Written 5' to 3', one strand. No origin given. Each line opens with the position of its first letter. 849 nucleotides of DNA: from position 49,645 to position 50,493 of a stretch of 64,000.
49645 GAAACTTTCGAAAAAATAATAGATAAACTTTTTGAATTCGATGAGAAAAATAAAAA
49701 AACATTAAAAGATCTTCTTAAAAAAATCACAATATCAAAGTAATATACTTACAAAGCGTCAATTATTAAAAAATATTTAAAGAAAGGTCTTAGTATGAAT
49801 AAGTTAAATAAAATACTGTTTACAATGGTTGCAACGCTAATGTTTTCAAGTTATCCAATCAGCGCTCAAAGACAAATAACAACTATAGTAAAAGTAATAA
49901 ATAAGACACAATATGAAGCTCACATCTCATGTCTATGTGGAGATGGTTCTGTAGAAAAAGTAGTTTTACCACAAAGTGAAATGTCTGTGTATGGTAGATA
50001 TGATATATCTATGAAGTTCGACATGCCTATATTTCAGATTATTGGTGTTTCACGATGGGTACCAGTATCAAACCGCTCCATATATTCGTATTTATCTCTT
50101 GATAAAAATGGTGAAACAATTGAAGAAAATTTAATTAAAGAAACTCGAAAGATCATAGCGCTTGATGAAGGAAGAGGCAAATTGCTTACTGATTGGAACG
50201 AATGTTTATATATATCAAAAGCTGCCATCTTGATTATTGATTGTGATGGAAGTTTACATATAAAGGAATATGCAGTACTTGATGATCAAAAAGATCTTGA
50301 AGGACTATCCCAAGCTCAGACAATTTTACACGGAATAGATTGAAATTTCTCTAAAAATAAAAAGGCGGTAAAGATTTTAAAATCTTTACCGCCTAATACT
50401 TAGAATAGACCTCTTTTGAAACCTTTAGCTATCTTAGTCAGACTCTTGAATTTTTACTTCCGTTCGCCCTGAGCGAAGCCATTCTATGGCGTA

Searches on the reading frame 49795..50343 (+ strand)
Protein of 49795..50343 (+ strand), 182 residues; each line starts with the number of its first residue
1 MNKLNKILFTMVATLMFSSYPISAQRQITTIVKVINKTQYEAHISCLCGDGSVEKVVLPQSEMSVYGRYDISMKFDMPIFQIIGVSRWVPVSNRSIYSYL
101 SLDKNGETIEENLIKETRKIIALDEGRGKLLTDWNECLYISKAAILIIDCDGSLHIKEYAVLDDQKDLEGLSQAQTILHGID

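Call 6: search_protein_families(library=pfam, proteins=[window:49795-50343:+], max_evalue=0.01)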
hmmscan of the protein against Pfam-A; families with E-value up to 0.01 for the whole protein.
window:49795-50343:+ (182 aa): 0 families

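Call 51: search_protein_families(library=ncbifam, proteins=[window:49795-50343:+], max_evalue=0.01)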
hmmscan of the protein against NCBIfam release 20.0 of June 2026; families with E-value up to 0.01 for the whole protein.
window:49795-50343:+ (182 aa): 0 families

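Call 71: find_encoding_contigs(protein=window:49795-50343:+, flank=10000, max_places=10)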
Protein window:49795-50343:+ (182 aa): 13 contigs read that carry it; 7 places shown.
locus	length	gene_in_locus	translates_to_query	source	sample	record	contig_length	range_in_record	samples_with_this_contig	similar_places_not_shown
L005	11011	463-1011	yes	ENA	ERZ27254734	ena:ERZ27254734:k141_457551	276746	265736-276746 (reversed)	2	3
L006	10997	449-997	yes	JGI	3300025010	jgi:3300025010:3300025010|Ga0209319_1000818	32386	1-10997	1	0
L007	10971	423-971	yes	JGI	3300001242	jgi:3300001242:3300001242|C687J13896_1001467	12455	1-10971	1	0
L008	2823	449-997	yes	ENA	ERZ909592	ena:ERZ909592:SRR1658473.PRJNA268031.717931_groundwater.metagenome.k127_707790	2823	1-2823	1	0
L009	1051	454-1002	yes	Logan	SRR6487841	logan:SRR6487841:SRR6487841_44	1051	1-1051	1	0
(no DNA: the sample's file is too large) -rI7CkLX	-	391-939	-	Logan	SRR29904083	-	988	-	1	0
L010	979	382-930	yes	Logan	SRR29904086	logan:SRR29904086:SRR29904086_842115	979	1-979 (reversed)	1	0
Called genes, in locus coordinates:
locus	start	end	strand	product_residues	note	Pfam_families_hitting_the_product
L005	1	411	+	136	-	?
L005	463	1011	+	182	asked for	-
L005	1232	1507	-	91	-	PF01541:GIY-YIG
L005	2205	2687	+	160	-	-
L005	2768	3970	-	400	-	-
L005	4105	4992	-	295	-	PF01791:DeoC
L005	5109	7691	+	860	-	PF00690:Cation_ATPase_N, PF00122:E1-E2_ATPase, PF00702:Hydrolase, PF13246:Cation_ATPase, PF00689:Cation_ATPase_C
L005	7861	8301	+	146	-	-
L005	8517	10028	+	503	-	-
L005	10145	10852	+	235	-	-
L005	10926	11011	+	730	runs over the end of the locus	PF23139:OB_YrrC, PF14520:HHH_5, PF14490:HHH_RecD2, PF13086:AAA_11 (weak), PF13245:AAA_19, PF13604:AAA_30, PF18335:SH3_13, PF13538:UvrD_C_2, +4 more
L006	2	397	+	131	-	?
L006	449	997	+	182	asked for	-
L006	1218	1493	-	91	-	PF01541:GIY-YIG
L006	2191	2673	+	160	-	-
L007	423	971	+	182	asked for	-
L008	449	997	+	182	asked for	-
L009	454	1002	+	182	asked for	-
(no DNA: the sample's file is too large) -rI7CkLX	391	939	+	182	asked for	-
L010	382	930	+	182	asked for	-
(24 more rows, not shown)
